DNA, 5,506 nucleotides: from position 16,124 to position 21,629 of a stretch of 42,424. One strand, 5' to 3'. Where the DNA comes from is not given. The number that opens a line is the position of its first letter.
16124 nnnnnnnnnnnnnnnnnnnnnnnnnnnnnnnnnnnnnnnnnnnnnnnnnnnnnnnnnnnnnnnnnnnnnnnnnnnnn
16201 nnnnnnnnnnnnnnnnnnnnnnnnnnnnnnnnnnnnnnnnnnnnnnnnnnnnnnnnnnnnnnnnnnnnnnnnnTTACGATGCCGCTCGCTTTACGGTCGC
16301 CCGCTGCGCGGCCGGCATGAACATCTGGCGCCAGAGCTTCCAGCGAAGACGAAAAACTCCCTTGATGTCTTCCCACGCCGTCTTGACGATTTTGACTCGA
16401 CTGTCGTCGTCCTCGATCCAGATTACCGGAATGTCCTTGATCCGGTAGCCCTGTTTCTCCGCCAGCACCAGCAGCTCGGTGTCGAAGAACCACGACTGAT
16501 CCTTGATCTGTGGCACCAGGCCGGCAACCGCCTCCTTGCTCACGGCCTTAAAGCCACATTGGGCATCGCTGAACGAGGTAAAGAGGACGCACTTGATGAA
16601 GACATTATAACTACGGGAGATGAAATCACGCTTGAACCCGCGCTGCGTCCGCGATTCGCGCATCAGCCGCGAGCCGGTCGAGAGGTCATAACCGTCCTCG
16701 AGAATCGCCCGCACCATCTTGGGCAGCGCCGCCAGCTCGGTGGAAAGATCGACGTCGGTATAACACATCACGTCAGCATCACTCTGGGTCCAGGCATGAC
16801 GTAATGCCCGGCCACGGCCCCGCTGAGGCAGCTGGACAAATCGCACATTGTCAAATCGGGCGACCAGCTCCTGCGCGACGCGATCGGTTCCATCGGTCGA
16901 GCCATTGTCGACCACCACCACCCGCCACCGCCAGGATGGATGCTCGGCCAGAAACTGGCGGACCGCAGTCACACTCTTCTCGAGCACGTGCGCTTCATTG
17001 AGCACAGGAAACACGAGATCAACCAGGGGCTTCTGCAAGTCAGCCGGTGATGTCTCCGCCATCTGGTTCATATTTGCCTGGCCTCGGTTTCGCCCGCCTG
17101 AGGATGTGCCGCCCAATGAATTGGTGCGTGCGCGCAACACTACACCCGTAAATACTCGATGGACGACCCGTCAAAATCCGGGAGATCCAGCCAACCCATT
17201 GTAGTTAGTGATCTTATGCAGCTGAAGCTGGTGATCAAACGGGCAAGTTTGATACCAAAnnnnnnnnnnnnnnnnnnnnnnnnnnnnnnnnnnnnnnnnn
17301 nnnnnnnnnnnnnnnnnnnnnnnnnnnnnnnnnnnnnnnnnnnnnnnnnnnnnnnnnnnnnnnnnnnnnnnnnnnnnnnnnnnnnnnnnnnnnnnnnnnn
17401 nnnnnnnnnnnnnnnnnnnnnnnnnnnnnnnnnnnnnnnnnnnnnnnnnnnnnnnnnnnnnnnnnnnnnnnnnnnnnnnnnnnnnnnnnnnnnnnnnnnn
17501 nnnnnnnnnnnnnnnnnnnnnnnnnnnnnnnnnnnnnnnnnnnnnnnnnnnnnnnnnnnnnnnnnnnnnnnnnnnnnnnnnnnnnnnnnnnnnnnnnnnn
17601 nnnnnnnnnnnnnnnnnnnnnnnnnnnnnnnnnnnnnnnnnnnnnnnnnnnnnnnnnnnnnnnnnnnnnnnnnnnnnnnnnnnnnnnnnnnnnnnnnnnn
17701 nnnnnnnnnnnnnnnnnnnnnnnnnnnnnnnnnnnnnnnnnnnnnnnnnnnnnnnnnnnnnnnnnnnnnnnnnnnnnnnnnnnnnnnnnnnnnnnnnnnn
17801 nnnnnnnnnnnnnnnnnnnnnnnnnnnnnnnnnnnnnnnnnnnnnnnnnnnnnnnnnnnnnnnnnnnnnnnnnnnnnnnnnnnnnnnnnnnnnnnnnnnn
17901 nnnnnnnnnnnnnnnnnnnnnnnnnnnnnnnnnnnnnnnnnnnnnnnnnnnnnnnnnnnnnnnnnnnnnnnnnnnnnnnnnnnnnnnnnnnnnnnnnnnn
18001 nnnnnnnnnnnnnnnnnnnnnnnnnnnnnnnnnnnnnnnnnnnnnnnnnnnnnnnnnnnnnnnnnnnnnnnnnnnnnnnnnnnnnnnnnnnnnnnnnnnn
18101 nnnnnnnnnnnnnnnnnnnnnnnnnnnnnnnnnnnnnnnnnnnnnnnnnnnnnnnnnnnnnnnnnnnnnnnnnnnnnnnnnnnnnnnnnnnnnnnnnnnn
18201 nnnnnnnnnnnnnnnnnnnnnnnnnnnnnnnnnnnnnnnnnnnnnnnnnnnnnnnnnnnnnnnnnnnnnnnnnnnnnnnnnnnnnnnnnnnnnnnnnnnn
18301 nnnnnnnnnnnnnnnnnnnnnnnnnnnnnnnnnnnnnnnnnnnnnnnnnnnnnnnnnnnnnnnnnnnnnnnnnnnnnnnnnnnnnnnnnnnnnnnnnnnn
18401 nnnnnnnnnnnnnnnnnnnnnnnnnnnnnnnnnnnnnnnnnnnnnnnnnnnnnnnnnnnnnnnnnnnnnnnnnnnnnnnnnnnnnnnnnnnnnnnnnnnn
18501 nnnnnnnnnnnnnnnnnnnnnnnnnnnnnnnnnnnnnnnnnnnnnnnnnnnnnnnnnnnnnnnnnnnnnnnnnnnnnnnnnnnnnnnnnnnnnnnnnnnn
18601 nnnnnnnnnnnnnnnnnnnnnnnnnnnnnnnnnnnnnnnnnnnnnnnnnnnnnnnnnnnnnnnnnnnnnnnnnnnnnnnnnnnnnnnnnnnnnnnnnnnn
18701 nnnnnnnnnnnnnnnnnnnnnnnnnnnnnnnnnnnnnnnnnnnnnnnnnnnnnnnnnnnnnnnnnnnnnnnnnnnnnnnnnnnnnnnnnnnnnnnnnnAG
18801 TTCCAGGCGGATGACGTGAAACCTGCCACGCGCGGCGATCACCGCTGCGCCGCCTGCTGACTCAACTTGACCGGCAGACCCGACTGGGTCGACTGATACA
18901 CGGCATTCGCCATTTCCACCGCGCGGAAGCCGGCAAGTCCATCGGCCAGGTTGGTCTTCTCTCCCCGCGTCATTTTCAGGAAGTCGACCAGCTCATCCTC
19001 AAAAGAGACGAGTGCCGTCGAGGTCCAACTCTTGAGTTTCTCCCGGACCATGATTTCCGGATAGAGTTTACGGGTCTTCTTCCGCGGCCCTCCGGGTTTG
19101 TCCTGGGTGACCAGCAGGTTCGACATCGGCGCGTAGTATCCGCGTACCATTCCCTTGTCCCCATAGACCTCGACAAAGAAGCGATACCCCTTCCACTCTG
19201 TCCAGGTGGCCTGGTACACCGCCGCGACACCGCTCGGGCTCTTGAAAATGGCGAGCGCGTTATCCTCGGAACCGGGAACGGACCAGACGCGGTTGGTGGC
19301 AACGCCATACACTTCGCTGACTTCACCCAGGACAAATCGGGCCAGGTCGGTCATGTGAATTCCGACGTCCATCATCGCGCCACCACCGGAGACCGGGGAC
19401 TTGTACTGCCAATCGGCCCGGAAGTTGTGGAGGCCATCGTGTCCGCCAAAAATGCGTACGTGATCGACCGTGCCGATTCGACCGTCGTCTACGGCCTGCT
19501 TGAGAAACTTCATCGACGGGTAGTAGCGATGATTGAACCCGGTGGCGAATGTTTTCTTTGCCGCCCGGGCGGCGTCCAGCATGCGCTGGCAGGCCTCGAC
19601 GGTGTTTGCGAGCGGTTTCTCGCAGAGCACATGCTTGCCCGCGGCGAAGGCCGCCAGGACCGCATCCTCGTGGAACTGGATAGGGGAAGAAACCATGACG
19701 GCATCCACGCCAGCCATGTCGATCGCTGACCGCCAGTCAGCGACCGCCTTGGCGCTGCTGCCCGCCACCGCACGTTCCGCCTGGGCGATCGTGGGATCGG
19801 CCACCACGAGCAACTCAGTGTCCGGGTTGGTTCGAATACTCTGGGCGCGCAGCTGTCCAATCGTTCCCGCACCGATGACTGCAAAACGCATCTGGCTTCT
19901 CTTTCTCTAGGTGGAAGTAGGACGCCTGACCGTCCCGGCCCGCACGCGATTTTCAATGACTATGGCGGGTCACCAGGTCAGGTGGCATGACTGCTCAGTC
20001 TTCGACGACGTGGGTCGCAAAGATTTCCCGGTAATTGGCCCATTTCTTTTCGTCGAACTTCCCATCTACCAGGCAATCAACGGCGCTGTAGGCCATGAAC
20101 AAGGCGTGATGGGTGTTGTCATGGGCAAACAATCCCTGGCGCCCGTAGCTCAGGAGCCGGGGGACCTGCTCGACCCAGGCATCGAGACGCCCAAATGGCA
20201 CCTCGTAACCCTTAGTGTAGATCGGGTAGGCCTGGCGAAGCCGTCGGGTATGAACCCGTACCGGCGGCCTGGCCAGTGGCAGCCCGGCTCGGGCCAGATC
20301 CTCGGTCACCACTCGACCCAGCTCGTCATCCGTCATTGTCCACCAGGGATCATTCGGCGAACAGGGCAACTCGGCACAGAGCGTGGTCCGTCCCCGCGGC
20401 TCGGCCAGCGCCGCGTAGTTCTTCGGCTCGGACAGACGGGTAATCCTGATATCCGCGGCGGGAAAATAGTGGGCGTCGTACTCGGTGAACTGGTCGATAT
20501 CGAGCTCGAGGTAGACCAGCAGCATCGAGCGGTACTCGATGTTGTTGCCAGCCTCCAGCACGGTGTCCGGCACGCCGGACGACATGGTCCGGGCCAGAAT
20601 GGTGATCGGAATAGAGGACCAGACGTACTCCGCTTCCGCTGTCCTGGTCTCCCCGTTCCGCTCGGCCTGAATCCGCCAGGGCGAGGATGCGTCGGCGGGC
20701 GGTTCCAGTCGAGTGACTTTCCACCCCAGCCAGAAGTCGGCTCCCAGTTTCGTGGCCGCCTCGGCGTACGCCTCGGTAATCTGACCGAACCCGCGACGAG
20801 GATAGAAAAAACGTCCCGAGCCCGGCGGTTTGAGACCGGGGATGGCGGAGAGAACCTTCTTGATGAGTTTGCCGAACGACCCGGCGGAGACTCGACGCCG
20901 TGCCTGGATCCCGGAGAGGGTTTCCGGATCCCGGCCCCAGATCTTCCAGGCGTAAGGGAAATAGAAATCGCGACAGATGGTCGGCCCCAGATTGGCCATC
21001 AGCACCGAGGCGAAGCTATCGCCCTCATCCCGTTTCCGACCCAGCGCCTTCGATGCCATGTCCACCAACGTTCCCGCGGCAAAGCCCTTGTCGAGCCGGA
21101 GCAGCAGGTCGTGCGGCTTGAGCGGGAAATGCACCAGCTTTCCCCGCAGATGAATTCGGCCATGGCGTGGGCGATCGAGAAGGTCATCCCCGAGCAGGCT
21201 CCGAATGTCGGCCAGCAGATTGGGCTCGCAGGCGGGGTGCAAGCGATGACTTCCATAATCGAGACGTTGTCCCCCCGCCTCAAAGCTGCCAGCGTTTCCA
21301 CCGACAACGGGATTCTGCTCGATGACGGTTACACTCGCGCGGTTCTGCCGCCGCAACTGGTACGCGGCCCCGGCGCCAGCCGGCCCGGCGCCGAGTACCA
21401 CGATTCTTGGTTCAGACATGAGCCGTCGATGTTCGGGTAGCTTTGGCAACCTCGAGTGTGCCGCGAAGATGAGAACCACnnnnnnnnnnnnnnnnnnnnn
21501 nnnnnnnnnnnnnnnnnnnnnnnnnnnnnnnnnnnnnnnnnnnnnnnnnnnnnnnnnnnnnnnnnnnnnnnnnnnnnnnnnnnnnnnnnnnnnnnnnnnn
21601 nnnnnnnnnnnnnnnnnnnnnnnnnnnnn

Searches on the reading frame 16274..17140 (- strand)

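Call 7: search_protein_families(library=pfam, proteins=[window:16274-17140:-], max_evalue=0.001)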
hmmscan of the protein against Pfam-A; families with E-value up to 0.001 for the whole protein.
window:16274-17140:- (288 aa): 3 families
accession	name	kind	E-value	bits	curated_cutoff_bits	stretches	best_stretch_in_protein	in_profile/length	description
PF00535.33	Glycos_transf_2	-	6.4e-25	88.5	23.3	1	42-205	2-164/168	Glycosyl transferase family 2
PF13641.12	Glyco_tranf_2_3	-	0.00033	21.2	27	1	43-151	6-116/230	Glycosyltransferase like family 2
PF13704.12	Glyco_tranf_2_4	-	0.00043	21.2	27.5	1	48-131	2-81/98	Glycosyl transferase family 2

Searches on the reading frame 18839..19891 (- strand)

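Call 6: search_protein_families(library=pfam, proteins=[window:18839-19891:-], max_evalue=0.001)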
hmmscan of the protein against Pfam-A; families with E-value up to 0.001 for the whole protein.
window:18839-19891:- (350 aa): 5 families
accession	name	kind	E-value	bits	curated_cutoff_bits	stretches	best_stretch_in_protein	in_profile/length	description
PF22725.1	GFO_IDH_MocA_C3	-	2.8e-28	98.9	27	1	130-250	4-124/124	GFO/IDH/MocA C-terminal domain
PF01408.29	GFO_IDH_MocA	-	2.3e-26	93.3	24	1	1-119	1-120/120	Oxidoreductase family, NAD-binding Rossmann fold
PF02894.22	GFO_IDH_MocA_C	-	3.3e-21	76.5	22.9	1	131-343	1-218/218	Oxidoreductase family, C-terminal alpha/beta domain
PF03435.24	Sacchrp_dh_NADP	-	0.00011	23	25.1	1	4-97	2-98/129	Saccharopine dehydrogenase NADP binding domain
PF03447.22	NAD_binding_3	-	0.00021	22.4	24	1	7-115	1-113/116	Homoserine dehydrogenase, NAD binding domain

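Call 74: search_protein_families(library=ncbifam, proteins=[window:18839-19891:-], max_evalue=0.00001)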
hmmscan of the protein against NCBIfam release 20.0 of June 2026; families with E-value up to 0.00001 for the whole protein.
window:18839-19891:- (350 aa): 9 families
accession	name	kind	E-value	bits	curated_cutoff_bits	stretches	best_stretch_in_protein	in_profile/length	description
TIGR04380.1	myo_inos_iolG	equivalog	4.2e-53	180.4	355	1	2-342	3-330/330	inositol 2-dehydrogenase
NF052479.1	LevoglcsnDh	equivalog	5.7e-34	117.4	650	1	33-202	44-216/386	levoglucosan dehydrogenase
NF040723.1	UDP-GlcNAcDh_Arch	equivalog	5e-30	105.1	450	1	1-264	1-248/302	UDP-N-acetylglucosamine 3-dehydrogenase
NF052679.1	InsChiInosDhIolG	equivalog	6.4e-28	97.8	540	1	1-343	3-327/343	bifunctional inositol 2-dehydrogenase/D-chiro-inositol 1-dehydrogenase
NF041392.1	XylDh_Gfo6_Halo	equivalog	3.2e-20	72.2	350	1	2-190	18-214/350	D-xylose 1-dehydrogenase Gfo6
NF058563.1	BT_2159_fam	equivalog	4.3e-14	52.3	650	1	2-204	2-199/350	disaccharide 3-dehydrogenase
NF008607.0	PRK11579.1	subfamily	4.2e-11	42.4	330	1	14-190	19-191/346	oxidoreductase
NF058561.1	BT_2158_fam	equivalog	5.3e-10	38.5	750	1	4-148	39-183/487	glycoside 3-dehydrogenase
NF007574.0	PRK10206.1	equivalog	3.2e-08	33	352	1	50-194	54-193/345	oxidoreductase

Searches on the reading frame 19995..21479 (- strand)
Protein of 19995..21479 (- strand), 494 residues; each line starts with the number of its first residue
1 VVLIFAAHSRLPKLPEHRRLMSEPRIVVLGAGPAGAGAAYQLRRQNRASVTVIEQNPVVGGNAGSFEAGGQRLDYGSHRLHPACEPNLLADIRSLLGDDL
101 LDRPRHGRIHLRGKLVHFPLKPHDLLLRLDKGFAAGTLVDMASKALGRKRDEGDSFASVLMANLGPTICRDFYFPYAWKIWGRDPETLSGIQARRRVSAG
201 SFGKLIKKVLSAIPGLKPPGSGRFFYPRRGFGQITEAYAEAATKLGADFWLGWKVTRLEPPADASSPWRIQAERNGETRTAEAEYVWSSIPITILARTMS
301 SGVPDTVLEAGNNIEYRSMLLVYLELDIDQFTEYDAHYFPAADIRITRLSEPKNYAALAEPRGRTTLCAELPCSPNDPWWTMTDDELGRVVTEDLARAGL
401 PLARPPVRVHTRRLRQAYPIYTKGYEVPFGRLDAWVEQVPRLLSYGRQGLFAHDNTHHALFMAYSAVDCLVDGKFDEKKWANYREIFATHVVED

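Call 6: search_protein_families(library=pfam, proteins=[window:19995-21479:-], max_evalue=0.001)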
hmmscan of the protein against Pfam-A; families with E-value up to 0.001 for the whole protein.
window:19995-21479:- (494 aa): 8 families
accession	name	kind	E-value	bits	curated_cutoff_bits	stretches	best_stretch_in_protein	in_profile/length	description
PF01593.30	Amino_oxidase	-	2e-21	77.2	19.8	1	38-422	6-388/443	Flavin containing amine oxidoreductase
PF13450.12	NAD_binding_8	-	3.1e-15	56.6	21.9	1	28-88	1-61/68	NAD(P)-binding Rossmann-like domain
PF01266.30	DAO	-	1.5e-12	48.2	27.9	1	25-286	1-199/353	FAD dependent oxidoreductase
PF12831.13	FAD_oxidored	-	8.7e-06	25.7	27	1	26-64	2-39/416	FAD dependent oxidoreductase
PF07992.20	Pyr_redox_2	-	5.7e-05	23.1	26.1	1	25-57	2-33/291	Pyridine nucleotide-disulphide oxidoreductase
PF03275.19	GLF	-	0.00012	22.3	26.3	0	312-386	99-174/203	UDP-galactopyranose mutase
PF01946.23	Thi4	-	0.00022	21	26.2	1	23-64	17-58/235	Thi4 family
PF00890.30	FAD_binding_2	-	0.00076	19.2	20.4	0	26-63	2-38/414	FAD binding domain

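Call 74: search_protein_families(library=ncbifam, proteins=[window:19995-21479:-], max_evalue=0.00001)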
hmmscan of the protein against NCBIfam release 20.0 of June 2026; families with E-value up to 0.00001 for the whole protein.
window:19995-21479:- (494 aa): 14 families
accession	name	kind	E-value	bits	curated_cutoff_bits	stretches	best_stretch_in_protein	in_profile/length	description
NF005547.0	PRK07208.1-3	equivalog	5.5e-73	246.3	380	1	25-479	6-450/465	hypothetical protein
NF005548.0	PRK07208.1-4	equivalog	1.4e-68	231.7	389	1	23-475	3-455/488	hypothetical protein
NF005545.0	PRK07208.1-1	equivalog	4.1e-48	164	451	1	25-480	9-471/504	hypothetical protein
NF005546.0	PRK07208.1-2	equivalog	8e-48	163.3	418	2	100-479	111-511/527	hypothetical protein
NF005549.0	PRK07208.1-5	equivalog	2.1e-20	72.7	587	1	370-477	411-518/534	hypothetical protein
NF005560.0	PRK07233.1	equivalog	1.4e-18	67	252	2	225-426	192-386/435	hypothetical protein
TIGR03467.1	HpnE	equivalog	1.2e-11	44.6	283.05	1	26-89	1-64/430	hydroxysqualene dehydroxylase HpnE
TIGR02734.1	crtI_fam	subfamily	1e-10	40.9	238.1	1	26-100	1-71/504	phytoene desaturase family protein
TIGR00562.1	proto_IX_ox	equivalog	2.5e-08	32.9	97.85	1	25-425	4-419/470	protoporphyrinogen oxidase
TIGR00031.1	UDP-GALP_mutase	equivalog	2.9e-08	33.1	303.75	0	26-188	4-167/378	UDP-galactopyranose mutase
NF008841.0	PRK11883.1-1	equivalog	1.2e-07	31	517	0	22-77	2-59/453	protoporphyrinogen oxidase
NF058655.1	CrtID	equivalog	1.6e-07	30.5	640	0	26-76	1-50/478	bifunctional phytoene desaturase/3,4-desaturase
TIGR01813.1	flavo_cyto_c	subfamily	3e-06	26.2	285.45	1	26-63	2-39/444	flavocytochrome c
NF042421.1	hydcarot_desat_CrtD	equivalog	3.1e-06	25.9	500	0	26-96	4-70/487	1-hydroxycarotenoid 3,4-desaturase CrtD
